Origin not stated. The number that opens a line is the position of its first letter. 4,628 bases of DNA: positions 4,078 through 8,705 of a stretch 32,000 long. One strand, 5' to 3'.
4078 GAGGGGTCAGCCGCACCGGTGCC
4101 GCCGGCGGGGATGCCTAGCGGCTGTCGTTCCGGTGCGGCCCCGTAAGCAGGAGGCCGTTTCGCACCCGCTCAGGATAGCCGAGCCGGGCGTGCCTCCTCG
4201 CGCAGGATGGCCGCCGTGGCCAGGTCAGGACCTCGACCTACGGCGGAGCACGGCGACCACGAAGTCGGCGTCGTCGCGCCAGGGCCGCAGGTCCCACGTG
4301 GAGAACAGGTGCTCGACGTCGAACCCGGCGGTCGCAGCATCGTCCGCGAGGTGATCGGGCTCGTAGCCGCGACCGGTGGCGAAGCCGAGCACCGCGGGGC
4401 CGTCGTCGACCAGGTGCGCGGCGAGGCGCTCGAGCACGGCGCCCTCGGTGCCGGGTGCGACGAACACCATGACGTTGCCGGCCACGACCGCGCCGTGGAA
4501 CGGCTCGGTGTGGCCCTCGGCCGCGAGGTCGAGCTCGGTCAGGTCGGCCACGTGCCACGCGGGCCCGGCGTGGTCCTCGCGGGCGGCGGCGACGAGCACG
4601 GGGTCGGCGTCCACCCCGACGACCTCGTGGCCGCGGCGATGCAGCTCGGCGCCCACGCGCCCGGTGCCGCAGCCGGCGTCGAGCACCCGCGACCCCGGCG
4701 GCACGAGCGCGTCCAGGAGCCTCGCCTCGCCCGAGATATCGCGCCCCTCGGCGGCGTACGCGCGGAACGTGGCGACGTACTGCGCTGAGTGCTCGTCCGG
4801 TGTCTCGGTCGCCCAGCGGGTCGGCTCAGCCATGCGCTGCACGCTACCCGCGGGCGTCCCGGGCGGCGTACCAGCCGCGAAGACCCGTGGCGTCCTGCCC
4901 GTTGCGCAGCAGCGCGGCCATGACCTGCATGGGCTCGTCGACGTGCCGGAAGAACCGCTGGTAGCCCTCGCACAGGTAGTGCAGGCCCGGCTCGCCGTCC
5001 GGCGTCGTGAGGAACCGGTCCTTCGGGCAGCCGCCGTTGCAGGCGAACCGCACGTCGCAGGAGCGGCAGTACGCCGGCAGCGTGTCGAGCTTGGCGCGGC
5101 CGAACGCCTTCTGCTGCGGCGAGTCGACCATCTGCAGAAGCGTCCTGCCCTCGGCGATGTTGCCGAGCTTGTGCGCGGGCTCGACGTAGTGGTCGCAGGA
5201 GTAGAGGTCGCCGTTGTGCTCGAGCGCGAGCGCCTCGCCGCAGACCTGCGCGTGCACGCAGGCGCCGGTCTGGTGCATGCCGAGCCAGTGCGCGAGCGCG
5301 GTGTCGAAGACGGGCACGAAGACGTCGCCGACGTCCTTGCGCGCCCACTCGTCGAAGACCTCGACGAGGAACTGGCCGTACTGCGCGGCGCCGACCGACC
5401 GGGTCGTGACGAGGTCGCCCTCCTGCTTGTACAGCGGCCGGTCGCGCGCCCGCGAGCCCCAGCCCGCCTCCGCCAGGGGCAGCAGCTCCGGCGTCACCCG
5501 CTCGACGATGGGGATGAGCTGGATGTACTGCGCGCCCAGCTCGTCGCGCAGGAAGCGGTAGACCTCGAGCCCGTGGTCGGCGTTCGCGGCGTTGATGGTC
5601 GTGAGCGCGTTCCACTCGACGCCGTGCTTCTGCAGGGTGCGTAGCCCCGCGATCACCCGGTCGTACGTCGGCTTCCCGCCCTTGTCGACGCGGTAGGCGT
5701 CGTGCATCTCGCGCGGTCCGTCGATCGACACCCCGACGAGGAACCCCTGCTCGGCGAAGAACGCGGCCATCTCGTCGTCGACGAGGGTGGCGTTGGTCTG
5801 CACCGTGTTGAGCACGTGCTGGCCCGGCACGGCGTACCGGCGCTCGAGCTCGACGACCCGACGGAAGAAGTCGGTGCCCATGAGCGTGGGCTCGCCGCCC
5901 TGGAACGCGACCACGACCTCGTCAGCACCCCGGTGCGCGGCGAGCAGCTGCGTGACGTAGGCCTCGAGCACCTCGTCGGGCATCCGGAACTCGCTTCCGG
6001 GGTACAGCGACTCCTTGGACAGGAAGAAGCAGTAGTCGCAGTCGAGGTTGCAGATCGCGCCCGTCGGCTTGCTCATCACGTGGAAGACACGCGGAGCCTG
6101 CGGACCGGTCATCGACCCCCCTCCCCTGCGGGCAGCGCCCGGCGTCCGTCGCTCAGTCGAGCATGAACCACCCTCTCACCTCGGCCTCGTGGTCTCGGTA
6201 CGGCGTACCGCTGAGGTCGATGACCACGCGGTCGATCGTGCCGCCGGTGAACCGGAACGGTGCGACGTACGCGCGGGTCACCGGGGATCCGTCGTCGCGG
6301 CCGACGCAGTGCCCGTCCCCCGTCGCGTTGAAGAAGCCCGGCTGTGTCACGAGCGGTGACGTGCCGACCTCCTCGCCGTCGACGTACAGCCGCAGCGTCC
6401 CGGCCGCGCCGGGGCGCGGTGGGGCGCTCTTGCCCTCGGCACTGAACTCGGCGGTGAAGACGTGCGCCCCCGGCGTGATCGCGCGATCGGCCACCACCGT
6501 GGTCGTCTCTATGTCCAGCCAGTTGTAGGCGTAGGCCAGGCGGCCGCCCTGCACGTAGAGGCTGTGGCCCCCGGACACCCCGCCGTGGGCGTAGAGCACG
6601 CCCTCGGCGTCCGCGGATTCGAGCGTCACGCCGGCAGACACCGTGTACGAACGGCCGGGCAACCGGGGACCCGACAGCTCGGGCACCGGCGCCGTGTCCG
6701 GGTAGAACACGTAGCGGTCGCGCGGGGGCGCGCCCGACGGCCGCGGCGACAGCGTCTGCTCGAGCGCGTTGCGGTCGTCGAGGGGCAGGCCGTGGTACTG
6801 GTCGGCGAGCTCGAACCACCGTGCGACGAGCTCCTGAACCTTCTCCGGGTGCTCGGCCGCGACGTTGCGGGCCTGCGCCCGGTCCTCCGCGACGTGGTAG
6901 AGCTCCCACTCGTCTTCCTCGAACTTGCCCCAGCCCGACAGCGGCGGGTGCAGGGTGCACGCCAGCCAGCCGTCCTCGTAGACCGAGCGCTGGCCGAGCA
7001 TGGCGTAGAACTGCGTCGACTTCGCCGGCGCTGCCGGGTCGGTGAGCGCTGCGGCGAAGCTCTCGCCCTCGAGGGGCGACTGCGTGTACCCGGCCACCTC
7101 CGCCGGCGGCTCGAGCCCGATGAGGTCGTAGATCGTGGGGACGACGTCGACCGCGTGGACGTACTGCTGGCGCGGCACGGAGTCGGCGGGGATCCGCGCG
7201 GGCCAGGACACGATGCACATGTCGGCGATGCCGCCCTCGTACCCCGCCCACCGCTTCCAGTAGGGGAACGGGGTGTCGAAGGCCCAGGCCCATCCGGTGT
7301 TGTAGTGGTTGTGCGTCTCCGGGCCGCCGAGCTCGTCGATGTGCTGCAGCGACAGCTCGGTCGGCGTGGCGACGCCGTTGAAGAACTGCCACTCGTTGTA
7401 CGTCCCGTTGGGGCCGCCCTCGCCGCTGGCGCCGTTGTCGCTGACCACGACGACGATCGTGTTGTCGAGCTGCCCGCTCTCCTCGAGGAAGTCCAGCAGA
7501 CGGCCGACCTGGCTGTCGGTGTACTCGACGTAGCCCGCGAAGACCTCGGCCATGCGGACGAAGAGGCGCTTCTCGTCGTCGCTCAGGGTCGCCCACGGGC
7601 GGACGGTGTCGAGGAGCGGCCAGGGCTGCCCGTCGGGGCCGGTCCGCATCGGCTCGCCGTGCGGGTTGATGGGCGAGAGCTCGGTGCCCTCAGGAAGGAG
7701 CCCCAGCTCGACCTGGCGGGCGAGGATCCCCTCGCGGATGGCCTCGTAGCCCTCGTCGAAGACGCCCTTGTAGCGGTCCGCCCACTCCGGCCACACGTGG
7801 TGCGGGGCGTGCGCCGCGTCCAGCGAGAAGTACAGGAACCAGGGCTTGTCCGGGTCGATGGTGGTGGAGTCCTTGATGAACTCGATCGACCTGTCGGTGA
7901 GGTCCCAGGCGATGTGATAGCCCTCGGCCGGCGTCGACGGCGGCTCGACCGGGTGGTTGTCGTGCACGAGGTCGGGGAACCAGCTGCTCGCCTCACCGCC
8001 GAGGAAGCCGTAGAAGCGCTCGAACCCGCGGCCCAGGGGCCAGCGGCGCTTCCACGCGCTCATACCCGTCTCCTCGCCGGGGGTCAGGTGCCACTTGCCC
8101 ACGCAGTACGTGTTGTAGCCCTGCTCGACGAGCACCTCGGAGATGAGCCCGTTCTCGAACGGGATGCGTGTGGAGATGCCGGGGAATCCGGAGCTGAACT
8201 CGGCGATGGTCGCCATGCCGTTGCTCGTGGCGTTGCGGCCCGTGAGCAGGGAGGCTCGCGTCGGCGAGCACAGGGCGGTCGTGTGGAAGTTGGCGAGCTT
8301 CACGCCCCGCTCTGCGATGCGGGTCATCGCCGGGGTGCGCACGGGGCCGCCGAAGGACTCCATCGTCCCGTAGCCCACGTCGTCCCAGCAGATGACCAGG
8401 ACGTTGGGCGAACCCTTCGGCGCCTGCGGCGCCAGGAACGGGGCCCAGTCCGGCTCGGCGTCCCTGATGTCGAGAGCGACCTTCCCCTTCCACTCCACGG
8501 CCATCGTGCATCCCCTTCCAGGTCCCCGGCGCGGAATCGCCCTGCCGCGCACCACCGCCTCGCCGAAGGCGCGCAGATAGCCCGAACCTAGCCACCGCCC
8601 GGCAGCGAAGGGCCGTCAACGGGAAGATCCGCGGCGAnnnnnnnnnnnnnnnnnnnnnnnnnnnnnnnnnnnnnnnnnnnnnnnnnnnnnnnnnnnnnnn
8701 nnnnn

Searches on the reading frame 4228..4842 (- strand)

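Call 40: search_protein_families(library=pfam, proteins=[window:4228-4842:-], max_evalue=0.001)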
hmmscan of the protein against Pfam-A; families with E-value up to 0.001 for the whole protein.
window:4228-4842:- (205 aa): 8 families
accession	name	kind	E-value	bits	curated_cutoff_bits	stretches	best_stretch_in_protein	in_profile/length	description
PF13649.12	Methyltransf_25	-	4.7e-12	46.9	27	1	53-148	1-97/97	Methyltransferase domain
PF08242.18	Methyltransf_12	-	2.4e-09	38.2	30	1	54-148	1-96/98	Methyltransferase domain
PF08241.18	Methyltransf_11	-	1.9e-08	35.3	21.2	1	54-109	1-59/95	Methyltransferase domain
PF13489.12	Methyltransf_23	-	2.9e-07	30.8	27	1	42-95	16-61/164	Methyltransferase domain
PF13847.12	Methyltransf_31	-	2.4e-06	27.7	27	1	50-90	4-47/145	Methyltransferase domain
PF05175.20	MTS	-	4.1e-05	23.7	23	1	38-111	19-95/170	Methyltransferase small domain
PF07021.18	MetW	-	8.3e-05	22.7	21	1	42-84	6-49/193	Methionine biosynthesis protein MetW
PF06325.19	PrmA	-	0.00017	21.6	22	1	42-94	154-207/296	Ribosomal protein L11 methyltransferase (PrmA)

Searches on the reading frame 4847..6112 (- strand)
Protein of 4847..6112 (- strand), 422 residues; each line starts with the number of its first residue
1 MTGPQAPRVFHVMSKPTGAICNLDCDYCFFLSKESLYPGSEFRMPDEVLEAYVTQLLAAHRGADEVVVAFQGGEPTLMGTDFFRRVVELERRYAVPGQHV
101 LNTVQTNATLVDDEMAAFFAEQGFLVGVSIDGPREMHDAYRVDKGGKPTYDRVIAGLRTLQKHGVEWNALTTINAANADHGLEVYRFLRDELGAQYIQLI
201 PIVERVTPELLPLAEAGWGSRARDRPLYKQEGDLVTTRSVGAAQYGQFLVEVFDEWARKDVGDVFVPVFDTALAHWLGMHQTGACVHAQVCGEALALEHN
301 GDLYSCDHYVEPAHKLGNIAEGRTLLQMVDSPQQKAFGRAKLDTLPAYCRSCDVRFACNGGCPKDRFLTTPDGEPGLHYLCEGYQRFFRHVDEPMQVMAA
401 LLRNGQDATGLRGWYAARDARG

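Call 5: search_protein_families(library=pfam, proteins=[window:4847-6112:-], max_evalue=0.01)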
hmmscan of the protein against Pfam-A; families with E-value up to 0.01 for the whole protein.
window:4847-6112:- (422 aa): 3 families
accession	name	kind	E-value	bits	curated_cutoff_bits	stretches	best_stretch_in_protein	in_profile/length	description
PF04055.27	Radical_SAM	-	2.4e-18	67.3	29.5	1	18-188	4-166/166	Radical SAM superfamily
PF13186.11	SPASM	-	1.8e-07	31.8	21.5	1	292-353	5-67/67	Iron-sulfur cluster-binding domain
PF13353.11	Fer4_12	-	0.00065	20.5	22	1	21-127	15-114/137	4Fe-4S single cluster domain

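Call 6: search_protein_families(library=ncbifam, proteins=[window:4847-6112:-], max_evalue=0.01)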
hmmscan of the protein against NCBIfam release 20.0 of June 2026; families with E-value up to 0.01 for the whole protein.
window:4847-6112:- (422 aa): 66 families (the best 25 are shown)
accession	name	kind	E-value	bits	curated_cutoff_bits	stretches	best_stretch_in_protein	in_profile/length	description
TIGR03942.1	sulfatase_rSAM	equivalog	2.3e-138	461.2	349.45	1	11-399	1-361/363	anaerobic sulfatase maturase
NF010308.0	PRK13745.1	equivalog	1.2e-125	419.6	484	1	9-407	12-397/412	anaerobic sulfatase-maturation protein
NF010321.0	PRK13758.1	equivalog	9.9e-60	202.6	441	2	12-206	6-198/370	anaerobic sulfatase-maturase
NF041298.1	rSAM_mat_DynA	equivalog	4.7e-52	177.1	450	2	14-201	5-185/356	dynobactin maturation radical SAM/SPASM protein DynA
NF041300.1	rSAM_mat_DarW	exception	2.1e-48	165.2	650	2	9-203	40-227/415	radical SAM/SPASM peptide maturase DarW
NF041718.1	rSAM_phane_AMC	equivalog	1.3e-35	123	425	1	11-198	7-184/362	cyclophane-forming radical SAM peptide maturase AmcB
NF041707.1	rSAM_YhhB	equivalog_domain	2e-35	122.4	445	2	20-166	11-158/369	cyclophane-forming radical SAM/SPASM peptide maturase YhhB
TIGR03906.1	quino_hemo_SAM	equivalog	6.8e-35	120.6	453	2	20-202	103-284/467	quinohemoprotein amine dehydrogenase maturation protein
NF038005.1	rSAM_mat_DarE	equivalog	6.8e-35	120.6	650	2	19-174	82-231/432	darobactin maturation radical SAM/SPASM protein DarE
TIGR04496.1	rSAM_XyeB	equivalog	1.4e-34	119.4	450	2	20-199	13-199/385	cyclophane-forming radical SAM/SPASM peptide maturase XyeB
NF047865.1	rSAM_PapB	equivalog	8.4e-34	117.3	340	2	20-207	12-193/330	PapB family radical SAM/SPASM ranthipeptide maturase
TIGR04083.1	rSAM_pep_methan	hypoth_equivalog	2.6e-33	115.4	300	2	11-191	1-167/376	TIGR04083 family peptide-modifying radical SAM enzyme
TIGR04261.1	rSAM_GlyRichRpt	subfamily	7.1e-31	107.5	310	1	18-191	4-176/363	cyclophane-forming radical SAM/SPASM peptide maturase GrrM/OscB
TIGR04269.1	SAM_SPASM_FxsB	subfamily_domain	1e-30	107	370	1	20-370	11-341/363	FxsB family cyclophane-forming radical SAM/SPASM peptide maturase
TIGR03974.1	rSAM_six_Cys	equivalog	1.9e-29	102.8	425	2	20-205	106-289/451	thioether cross-link-forming SCIFF peptide maturase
TIGR04085.1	rSAM_more_4Fe4S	domain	1.5e-17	63.8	27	1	291-381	1-93/93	SPASM domain-containing protein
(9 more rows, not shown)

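Call 38: search_solved_structures(query=window:4847-6112:-, show_alignments=1)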
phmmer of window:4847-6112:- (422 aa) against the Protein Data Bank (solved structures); distinct sequences matched with E-value up to 0.001: 5.
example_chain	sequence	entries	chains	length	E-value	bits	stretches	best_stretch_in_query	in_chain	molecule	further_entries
4k36_A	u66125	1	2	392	1.5e-50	175.4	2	12-202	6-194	Anaerobic sulfatase-maturating enzyme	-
4k37_A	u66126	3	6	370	1.7e-50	175.2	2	12-200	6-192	Anaerobic sulfatase-maturating enzyme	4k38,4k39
9gm3_A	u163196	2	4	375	5.8e-18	68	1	18-169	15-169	ChlB radical SAM domain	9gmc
5wgg_A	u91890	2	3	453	6.5e-16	61.2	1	20-203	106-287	Radical SAM domain protein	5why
6efn_A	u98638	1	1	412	0.00083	21.4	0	20-184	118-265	Sporulation killing factor maturation protein SkfB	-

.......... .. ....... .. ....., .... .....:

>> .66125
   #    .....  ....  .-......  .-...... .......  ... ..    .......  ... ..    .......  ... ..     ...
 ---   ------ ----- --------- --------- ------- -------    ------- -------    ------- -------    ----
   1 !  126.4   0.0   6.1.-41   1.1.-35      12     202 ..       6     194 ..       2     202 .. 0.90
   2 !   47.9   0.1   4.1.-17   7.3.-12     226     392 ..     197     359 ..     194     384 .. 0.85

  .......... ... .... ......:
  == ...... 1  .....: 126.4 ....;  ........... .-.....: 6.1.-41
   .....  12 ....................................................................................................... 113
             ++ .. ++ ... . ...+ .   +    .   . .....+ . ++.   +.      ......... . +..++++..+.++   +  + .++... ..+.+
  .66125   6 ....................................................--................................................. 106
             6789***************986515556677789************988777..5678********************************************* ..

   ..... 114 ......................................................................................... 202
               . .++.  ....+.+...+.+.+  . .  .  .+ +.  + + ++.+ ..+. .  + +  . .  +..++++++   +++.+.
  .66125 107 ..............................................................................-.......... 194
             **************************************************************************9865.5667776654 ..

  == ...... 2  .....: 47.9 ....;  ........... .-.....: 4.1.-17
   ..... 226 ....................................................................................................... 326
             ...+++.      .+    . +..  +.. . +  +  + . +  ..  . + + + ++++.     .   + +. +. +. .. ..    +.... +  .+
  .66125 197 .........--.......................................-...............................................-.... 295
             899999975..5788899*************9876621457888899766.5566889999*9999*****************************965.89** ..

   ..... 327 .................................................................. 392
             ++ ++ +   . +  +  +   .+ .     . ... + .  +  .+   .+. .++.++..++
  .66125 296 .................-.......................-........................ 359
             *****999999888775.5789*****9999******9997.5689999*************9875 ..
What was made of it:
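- This last point is an inference from the 4K36 alignment (call 38).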

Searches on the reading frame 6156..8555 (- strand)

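Call 5: search_protein_families(library=pfam, proteins=[window:6156-8555:-], max_evalue=0.01)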
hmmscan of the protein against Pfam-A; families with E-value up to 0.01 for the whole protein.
window:6156-8555:- (800 aa): 4 families
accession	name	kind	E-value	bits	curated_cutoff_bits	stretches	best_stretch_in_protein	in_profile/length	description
PF00884.28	Sulfatase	-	1.9e-56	192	25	1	50-480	1-300/301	Sulfatase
PF13385.13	Laminin_G_3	-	5.3e-07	30.3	27.6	1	628-762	10-133/151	Concanavalin A-like lectin/glucanases superfamily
PF01663.27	Phosphodiest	-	3.7e-06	27.2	23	0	339-377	184-222/342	Type I phosphodiesterase / nucleotide pyrophosphatase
PF16347.10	SGSH_C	-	6.8e-06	26.8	29.3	1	434-496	8-68/154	N-sulphoglucosamine sulphohydrolase, C-terminal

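Call 6: search_protein_families(library=ncbifam, proteins=[window:6156-8555:-], max_evalue=0.01)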
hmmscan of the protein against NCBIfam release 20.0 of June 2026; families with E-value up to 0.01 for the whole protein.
window:6156-8555:- (800 aa): 5 families
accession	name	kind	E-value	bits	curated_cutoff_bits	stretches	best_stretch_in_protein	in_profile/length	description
NF010322.0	PRK13759.1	equivalog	3e-25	88.7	481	2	48-160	5-110/486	arylsulfatase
TIGR03417.1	chol_sulfatase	equivalog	3.7e-19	69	433.45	2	49-157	2-103/500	choline-sulfatase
NF045661.1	HdlasePehA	equivalog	1.3e-16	60.3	900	2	50-108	3-63/506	phosphoric/sulfuric ester hydrolase PehA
NF052527.1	Mn_arylsulf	exception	5.1e-12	45.4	850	1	51-160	3-106/479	manganese-dependent arylsulfatase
NF038075.1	fam_STM4013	hypoth_equivalog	0.0003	20.3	250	0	343-382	204-241/261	STM4013/SEN3800 family hydrolase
